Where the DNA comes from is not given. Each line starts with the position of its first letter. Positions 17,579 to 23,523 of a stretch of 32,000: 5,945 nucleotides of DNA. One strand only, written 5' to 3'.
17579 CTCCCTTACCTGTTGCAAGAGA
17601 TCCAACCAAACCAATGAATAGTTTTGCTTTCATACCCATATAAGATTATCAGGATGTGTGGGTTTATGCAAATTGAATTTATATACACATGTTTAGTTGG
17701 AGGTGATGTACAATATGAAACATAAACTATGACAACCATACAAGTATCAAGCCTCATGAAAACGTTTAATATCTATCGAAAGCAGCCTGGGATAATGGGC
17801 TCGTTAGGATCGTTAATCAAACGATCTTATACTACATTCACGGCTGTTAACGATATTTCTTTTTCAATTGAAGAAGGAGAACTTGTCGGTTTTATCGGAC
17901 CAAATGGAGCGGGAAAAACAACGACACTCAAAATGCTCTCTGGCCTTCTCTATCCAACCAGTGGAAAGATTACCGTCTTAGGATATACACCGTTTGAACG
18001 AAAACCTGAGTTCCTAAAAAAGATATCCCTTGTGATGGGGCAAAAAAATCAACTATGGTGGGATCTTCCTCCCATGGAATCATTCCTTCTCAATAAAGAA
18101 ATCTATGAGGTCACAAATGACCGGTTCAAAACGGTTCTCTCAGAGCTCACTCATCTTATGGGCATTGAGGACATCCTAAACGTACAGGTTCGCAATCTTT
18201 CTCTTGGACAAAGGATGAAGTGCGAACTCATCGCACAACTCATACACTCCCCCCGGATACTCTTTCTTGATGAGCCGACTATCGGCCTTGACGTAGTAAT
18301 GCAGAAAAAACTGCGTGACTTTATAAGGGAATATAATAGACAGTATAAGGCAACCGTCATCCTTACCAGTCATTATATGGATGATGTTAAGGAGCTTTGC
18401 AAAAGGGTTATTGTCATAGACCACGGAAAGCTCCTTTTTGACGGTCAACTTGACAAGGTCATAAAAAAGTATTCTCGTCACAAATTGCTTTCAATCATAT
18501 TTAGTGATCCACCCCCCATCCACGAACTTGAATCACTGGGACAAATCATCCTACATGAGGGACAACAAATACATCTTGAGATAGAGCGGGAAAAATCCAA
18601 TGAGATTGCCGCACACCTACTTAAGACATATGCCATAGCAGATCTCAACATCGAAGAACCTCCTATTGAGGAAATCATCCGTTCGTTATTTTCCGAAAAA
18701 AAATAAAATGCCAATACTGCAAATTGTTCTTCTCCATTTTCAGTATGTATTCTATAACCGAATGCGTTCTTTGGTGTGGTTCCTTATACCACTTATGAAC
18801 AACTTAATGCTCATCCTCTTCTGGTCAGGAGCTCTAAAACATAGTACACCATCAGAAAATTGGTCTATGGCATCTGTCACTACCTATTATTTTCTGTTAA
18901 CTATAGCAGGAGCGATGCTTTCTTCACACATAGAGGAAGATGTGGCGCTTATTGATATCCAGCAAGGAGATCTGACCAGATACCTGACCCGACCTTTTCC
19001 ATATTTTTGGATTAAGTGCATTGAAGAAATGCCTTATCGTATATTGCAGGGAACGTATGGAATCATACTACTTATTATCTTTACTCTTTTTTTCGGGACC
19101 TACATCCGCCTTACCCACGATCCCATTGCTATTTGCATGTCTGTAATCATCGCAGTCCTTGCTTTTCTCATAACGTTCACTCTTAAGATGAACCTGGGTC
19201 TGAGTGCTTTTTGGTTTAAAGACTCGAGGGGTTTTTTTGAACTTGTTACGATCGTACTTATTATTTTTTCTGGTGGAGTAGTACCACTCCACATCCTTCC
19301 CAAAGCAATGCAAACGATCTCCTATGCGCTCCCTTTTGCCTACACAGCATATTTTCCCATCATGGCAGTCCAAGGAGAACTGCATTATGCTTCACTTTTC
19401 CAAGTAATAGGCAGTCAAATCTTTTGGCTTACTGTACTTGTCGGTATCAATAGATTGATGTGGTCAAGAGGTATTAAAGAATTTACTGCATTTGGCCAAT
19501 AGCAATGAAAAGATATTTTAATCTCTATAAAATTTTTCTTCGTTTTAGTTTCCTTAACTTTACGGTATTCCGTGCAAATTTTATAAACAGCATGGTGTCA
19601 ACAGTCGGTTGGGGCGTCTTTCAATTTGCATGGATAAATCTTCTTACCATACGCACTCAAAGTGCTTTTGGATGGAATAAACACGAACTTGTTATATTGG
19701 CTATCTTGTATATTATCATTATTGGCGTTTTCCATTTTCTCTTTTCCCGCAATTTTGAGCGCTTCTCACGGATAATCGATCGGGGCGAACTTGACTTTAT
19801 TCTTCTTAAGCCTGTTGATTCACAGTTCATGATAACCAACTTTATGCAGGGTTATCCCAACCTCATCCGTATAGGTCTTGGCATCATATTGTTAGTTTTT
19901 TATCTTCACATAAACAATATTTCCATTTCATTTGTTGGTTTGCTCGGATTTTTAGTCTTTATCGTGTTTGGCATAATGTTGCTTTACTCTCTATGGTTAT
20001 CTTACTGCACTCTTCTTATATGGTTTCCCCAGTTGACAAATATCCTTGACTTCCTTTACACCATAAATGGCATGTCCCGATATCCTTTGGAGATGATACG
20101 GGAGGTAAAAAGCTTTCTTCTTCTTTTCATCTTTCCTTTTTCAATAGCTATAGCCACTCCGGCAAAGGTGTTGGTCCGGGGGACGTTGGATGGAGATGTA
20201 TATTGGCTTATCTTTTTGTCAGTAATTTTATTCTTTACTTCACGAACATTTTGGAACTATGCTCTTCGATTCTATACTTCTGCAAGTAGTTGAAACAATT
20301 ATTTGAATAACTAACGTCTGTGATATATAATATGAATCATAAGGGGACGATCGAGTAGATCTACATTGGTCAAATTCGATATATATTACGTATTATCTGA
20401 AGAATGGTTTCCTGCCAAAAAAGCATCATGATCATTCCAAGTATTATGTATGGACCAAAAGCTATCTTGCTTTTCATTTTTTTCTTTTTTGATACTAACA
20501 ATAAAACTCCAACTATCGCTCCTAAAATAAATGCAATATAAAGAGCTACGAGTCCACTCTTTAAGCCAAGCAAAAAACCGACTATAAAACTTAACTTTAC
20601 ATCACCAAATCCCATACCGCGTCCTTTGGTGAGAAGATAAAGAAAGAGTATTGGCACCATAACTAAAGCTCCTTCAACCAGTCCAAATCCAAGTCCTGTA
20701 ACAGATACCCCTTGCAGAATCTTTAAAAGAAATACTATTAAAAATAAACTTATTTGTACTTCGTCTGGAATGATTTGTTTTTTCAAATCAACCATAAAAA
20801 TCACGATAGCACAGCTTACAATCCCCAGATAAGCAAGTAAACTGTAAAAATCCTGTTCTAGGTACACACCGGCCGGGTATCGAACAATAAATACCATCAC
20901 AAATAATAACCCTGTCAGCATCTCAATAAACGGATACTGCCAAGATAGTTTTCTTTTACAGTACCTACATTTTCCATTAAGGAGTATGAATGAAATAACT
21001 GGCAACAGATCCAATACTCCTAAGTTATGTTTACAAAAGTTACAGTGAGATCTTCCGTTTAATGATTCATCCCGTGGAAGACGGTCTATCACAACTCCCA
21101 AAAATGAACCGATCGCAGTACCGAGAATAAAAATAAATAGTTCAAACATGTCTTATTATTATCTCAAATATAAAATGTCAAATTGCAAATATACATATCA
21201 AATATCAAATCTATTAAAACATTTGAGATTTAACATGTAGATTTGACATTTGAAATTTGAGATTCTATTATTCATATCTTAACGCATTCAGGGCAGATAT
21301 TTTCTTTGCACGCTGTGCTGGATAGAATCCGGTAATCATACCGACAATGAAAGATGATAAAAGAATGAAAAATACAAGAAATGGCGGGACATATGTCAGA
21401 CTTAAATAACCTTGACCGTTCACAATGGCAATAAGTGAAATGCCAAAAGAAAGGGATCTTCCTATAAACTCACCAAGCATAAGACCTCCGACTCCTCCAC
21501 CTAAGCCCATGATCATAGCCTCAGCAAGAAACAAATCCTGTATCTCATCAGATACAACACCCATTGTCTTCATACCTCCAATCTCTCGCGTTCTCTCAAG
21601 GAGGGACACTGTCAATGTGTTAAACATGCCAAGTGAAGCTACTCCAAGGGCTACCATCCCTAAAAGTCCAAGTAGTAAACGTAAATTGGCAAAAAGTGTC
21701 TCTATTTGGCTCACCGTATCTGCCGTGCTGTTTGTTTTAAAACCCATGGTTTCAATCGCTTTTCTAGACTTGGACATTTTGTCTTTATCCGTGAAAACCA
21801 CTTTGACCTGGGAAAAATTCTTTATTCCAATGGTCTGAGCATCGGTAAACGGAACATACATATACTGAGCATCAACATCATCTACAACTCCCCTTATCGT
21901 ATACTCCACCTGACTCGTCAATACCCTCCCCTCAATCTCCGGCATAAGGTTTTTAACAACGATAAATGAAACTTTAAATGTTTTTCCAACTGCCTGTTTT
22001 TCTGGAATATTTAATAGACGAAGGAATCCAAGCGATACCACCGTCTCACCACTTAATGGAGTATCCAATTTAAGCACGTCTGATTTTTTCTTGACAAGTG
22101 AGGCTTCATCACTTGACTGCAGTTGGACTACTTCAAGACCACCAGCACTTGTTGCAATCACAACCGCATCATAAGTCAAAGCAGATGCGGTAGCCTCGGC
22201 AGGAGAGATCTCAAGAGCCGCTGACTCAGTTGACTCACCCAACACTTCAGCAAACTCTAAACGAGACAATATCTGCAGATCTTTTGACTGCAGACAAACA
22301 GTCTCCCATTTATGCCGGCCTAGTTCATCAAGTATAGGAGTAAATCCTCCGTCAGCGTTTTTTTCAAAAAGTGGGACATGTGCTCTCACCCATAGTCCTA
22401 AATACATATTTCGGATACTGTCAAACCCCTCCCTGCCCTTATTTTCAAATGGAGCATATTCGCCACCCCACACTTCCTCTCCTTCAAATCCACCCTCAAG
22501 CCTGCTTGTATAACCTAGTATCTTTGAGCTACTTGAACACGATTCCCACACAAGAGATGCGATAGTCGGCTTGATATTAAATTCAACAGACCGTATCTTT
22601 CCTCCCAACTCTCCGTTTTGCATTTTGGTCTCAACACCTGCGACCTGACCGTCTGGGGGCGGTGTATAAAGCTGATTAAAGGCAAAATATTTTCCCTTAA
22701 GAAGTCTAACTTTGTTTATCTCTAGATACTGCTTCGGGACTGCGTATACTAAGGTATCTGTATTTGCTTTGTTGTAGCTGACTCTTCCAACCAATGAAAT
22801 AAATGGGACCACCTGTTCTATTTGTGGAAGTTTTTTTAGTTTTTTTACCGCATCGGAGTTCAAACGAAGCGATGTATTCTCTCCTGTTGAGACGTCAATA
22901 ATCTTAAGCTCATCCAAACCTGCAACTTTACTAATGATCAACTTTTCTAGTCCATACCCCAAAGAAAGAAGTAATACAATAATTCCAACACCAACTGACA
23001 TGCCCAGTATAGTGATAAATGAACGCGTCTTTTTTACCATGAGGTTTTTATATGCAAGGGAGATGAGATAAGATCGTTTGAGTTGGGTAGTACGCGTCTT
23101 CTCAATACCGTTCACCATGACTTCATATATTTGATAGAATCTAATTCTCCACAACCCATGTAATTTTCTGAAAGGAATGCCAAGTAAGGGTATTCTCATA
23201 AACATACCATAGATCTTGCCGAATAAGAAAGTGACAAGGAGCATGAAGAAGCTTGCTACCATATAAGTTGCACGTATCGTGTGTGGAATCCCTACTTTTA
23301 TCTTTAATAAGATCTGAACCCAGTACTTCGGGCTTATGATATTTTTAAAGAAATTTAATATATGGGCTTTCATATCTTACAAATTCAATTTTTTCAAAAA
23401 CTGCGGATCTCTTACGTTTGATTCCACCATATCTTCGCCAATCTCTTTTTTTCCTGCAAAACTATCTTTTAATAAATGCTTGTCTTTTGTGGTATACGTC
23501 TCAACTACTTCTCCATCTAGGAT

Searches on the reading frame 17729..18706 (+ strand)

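Call 23: search_protein_families(library=pfam, proteins=[window:17729-18706:+], max_evalue=0.001)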
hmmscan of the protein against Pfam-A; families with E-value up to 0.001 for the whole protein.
window:17729-18706:+ (325 aa): 4 families
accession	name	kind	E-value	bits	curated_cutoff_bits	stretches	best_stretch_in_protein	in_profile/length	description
PF00005.33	ABC_tran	-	3.3e-27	96.2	25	1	40-184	1-136/137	ABC transporter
PF13304.12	AAA_21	-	9.4e-15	55.9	27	1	144-215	225-298/304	AAA domain, putative AbiEii toxin, Type IV TA system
PF13175.12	AAA_15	-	0.00011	22.4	32.1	0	45-75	19-48/374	AAA ATPase domain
PF13476.12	AAA_23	-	0.0003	21.9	27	1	42-184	14-142/201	AAA domain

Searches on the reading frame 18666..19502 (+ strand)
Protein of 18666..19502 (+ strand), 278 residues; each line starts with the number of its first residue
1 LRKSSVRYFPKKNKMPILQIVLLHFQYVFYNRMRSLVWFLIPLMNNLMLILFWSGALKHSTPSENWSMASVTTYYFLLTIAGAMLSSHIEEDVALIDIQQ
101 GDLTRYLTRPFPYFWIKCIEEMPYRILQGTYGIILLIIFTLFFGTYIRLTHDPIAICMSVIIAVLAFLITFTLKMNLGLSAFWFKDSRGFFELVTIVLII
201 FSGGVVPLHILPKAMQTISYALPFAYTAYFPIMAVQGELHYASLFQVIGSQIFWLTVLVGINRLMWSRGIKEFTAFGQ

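Call 23: search_protein_families(library=pfam, proteins=[window:18666-19502:+], max_evalue=0.001)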
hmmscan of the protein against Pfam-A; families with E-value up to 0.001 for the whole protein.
window:18666-19502:+ (278 aa): 2 families
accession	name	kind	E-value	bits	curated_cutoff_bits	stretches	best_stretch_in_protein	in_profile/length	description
PF06182.17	ABC2_membrane_6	-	4.6e-22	79.4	22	1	44-276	2-228/229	ABC-2 family transporter protein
PF01061.29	ABC2_membrane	-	2.4e-06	27.7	26.9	1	41-227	23-202/211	ABC-2 type transporter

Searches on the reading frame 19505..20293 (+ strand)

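Call 23: search_protein_families(library=pfam, proteins=[window:19505-20293:+], max_evalue=0.001)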
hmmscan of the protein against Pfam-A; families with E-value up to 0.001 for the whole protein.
window:19505-20293:+ (262 aa): 1 family
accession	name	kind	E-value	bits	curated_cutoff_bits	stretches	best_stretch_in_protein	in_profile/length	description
PF06182.17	ABC2_membrane_6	-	1.4e-37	130.1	22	1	38-261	5-229/229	ABC-2 family transporter protein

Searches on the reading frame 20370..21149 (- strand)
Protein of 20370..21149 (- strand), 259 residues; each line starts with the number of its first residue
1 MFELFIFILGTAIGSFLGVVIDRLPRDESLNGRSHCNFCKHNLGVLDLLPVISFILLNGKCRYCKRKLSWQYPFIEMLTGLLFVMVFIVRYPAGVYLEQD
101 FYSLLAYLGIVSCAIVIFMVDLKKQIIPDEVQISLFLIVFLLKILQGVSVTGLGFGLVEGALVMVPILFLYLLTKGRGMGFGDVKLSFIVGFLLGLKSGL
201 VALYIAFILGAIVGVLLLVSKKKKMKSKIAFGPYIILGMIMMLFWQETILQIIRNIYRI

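Call 23: search_protein_families(library=pfam, proteins=[window:20370-21149:-], max_evalue=0.001)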
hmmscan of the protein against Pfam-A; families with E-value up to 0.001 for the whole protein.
window:20370-21149:- (259 aa): 2 families
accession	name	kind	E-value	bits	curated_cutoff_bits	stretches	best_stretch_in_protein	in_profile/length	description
PF06750.18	A24_N_bact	-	6.1e-31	106.8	23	1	8-88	1-82/84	Bacterial Peptidase A24 N-terminal domain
PF01478.23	Peptidase_A24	-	6.9e-13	49.4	26.5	1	110-215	3-104/104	Type IV leader peptidase family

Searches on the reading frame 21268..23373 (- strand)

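Call 23: search_protein_families(library=pfam, proteins=[window:21268-23373:-], max_evalue=0.001)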
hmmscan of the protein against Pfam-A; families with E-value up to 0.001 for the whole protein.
window:21268-23373:- (701 aa): 2 families
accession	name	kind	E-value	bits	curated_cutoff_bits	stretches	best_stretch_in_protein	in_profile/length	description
PF12704.14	MacB_PCD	-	9.7e-19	68.9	27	1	118-260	1-141/207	MacB-like periplasmic core domain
PF02687.27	FtsX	-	5.4e-13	49.5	25.5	1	571-693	3-119/120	FtsX-like permease C-terminal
